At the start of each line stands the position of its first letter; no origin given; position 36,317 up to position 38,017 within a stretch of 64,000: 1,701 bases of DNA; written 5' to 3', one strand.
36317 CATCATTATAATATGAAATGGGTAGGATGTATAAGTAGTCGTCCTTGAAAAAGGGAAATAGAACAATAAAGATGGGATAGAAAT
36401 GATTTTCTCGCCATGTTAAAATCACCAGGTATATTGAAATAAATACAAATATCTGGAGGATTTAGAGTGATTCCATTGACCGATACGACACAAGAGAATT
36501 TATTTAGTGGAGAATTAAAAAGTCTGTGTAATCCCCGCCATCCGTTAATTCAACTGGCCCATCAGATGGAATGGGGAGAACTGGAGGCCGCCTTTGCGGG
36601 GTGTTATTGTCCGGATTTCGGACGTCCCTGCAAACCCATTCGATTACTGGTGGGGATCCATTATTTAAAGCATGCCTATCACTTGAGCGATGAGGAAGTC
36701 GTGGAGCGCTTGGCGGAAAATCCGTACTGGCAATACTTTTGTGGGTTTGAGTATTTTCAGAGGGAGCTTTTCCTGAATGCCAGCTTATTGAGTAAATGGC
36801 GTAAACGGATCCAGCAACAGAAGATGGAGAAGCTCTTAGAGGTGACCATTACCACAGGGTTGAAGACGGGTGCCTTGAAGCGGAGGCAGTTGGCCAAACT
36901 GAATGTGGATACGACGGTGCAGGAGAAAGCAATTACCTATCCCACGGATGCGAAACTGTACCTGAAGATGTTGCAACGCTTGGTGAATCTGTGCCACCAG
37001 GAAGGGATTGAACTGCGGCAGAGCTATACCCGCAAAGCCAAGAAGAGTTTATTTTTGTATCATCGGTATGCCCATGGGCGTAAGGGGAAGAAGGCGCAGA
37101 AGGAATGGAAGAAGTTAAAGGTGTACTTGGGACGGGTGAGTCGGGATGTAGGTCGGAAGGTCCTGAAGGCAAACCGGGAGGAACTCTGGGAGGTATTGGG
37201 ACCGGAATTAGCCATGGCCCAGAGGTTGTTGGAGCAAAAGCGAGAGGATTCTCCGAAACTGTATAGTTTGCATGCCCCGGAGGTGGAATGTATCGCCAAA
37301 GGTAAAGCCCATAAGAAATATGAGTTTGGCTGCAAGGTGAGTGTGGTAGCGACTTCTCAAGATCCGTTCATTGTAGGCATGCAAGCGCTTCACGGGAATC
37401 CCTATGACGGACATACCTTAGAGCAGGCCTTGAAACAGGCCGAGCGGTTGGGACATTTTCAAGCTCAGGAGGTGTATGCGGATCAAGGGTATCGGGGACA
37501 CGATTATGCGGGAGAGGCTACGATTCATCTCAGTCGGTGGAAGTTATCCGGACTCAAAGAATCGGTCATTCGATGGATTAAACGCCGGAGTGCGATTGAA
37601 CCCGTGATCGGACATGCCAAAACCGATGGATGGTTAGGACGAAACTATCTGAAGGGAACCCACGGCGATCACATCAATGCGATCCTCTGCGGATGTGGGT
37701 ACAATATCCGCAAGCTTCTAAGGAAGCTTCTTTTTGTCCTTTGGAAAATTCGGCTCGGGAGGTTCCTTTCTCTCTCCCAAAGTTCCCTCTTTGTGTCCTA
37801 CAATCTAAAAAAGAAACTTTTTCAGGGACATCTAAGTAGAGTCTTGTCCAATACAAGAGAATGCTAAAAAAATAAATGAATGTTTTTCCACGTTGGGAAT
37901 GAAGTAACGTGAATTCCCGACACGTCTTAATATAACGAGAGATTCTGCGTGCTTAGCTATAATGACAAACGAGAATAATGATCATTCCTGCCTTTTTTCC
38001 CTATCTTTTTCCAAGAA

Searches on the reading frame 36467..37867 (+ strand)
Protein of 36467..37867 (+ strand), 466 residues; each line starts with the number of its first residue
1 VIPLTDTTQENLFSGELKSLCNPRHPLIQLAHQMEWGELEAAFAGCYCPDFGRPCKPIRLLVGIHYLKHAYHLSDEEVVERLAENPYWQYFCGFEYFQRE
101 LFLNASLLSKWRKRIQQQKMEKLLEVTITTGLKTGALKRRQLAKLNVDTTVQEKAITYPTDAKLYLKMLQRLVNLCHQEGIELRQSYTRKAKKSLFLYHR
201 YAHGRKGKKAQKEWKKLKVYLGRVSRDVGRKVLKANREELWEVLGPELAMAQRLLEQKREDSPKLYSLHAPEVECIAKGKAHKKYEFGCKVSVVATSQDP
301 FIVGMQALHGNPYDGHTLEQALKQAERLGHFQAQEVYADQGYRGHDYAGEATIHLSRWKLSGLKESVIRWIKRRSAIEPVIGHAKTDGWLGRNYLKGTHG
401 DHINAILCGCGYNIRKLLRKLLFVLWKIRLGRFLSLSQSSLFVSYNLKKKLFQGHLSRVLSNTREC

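Call 59: search_protein_families(library=ncbifam, proteins=[window:36467-37867:+], max_evalue=1e-10)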
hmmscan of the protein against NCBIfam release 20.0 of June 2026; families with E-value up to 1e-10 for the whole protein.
window:36467-37867:+ (466 aa): 4 families
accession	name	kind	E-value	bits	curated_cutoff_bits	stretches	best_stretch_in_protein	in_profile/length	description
NF033578.1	transpos_IS5_1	equivalog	4.3e-151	503.8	275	1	9-419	1-418/419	IS5 family transposase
NF033593.1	transpos_ISNCY_1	equivalog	1.3e-32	113.1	325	1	48-350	42-362/444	ISNCY family transposase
NF033551.1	transpos_IS1182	equivalog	2.3e-28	99.3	270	1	6-346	3-325/488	IS1182 family transposase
NF033581.1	transpos_IS5_4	equivalog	2.6e-14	53.3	140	1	27-409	2-279/285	IS5 family transposase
